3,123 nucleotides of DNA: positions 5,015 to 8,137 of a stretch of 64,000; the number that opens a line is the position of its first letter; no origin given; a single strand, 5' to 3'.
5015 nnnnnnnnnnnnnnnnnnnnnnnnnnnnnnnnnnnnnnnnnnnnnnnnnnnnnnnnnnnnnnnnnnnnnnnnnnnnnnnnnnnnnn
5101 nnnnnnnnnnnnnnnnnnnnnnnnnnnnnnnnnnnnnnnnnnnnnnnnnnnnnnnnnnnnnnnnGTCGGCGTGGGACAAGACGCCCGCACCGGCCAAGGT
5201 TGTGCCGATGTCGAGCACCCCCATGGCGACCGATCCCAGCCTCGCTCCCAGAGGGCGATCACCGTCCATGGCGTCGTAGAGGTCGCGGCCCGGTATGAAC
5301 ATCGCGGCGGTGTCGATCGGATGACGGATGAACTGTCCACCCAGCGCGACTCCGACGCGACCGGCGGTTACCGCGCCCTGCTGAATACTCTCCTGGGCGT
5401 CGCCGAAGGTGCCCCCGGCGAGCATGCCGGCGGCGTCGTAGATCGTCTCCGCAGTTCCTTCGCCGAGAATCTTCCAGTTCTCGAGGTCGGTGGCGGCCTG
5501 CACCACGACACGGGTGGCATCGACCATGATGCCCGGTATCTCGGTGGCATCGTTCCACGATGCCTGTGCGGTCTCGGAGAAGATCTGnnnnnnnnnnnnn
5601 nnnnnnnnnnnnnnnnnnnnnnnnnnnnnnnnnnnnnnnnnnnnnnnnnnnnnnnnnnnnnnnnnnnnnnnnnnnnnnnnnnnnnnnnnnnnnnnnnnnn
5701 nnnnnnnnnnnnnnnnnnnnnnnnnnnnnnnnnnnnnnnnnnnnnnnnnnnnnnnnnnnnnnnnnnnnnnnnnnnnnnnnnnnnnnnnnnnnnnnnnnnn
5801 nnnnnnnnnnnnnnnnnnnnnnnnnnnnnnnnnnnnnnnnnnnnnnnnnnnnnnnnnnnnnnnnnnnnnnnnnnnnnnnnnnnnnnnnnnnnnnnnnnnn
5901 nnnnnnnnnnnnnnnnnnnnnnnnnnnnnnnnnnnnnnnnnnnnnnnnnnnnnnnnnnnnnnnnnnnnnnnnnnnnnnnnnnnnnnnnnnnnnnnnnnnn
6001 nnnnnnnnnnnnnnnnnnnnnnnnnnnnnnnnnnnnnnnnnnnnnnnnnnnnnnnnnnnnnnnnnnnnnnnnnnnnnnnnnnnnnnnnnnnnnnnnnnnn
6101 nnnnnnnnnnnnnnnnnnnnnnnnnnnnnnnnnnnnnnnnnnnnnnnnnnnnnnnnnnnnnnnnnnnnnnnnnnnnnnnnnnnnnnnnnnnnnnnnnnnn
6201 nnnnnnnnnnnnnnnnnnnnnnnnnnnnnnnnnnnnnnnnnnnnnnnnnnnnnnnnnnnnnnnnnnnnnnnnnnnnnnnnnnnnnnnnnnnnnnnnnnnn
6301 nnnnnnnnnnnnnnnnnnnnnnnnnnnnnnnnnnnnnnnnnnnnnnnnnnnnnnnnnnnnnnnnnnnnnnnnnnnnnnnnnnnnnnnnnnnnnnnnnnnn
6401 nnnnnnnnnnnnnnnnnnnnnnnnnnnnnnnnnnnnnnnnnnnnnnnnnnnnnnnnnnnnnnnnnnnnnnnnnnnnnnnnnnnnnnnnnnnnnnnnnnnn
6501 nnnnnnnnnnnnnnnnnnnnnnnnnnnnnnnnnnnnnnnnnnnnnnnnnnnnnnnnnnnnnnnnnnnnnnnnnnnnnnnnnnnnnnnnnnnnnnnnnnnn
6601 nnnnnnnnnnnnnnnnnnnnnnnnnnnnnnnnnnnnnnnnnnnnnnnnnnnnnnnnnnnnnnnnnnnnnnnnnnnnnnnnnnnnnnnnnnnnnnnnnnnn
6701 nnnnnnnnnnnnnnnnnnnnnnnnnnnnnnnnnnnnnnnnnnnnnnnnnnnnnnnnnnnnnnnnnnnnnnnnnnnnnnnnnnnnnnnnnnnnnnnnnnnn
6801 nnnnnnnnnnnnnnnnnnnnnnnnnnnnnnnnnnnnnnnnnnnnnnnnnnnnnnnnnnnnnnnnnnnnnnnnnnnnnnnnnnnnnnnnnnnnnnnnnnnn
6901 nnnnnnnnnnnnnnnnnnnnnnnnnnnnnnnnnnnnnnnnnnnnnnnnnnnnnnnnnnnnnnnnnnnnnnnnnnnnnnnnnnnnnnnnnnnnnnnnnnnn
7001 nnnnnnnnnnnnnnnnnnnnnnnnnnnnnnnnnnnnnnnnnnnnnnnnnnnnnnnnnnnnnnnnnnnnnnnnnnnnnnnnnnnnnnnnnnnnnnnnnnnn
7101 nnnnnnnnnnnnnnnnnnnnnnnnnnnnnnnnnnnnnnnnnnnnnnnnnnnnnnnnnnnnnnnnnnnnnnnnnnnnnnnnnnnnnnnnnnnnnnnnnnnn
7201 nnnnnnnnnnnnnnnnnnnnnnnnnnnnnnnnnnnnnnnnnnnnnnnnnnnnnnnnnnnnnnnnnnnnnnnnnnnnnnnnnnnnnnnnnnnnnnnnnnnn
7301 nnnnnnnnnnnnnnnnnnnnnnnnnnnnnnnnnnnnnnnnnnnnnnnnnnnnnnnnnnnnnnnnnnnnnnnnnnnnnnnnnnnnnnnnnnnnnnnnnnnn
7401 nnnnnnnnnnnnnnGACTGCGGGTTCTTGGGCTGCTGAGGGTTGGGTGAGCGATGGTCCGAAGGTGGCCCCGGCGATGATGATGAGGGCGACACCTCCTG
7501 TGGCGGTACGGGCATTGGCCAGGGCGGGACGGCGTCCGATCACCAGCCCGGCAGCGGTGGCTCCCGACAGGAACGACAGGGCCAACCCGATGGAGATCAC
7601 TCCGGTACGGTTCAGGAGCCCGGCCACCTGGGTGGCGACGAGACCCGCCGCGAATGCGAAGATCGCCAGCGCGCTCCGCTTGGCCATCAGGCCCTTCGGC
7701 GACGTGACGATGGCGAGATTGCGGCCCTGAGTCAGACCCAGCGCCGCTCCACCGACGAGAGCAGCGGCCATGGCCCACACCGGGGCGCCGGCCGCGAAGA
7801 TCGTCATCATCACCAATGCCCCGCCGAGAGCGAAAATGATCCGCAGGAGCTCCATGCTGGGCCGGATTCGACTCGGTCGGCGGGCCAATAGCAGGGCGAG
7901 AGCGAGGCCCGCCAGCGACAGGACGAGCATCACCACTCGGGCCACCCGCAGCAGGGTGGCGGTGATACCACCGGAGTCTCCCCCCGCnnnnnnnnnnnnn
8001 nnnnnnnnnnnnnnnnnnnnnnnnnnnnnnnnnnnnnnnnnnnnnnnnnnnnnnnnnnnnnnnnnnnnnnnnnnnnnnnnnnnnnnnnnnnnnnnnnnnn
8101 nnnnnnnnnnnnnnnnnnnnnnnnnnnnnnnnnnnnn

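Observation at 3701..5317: Pre-toxin-like motif followed by an orphan C-terminal domain: polymorphic-toxin-style layout?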

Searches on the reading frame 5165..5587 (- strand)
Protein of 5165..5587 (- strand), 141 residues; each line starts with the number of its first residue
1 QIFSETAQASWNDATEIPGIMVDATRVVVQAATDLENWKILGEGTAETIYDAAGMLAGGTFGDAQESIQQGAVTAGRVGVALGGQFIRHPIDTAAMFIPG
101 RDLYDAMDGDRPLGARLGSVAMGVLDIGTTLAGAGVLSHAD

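Call 56: search_protein_families(library=pfam, proteins=[window:5165-5587:-], max_evalue=10)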
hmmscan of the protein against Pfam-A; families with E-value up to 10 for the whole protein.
window:5165-5587:- (141 aa): 0 families

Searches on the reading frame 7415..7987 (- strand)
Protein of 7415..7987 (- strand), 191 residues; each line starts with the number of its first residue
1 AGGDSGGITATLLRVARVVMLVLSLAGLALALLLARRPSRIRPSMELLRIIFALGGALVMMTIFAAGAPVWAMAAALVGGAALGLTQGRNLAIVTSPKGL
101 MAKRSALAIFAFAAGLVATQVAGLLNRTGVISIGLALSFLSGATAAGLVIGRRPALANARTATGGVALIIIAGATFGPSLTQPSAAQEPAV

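Call 81: find_related_loci(query=A7, collection=metagenome_contigs, flank=10000)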
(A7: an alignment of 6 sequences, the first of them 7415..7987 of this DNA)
Query A7 (191 aa) in metagenome_contigs; peptide patterns used: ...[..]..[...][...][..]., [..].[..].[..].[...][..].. (x = any residue, [..] = any of these).
425 stretches matched a pattern; 2 encode a relative of the query (tblastn E <= 1e-3); 2 distinct loci.
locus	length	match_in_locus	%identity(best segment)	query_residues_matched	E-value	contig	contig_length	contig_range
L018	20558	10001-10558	49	5-188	4e-44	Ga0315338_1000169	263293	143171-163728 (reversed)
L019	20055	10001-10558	51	5-188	6e-43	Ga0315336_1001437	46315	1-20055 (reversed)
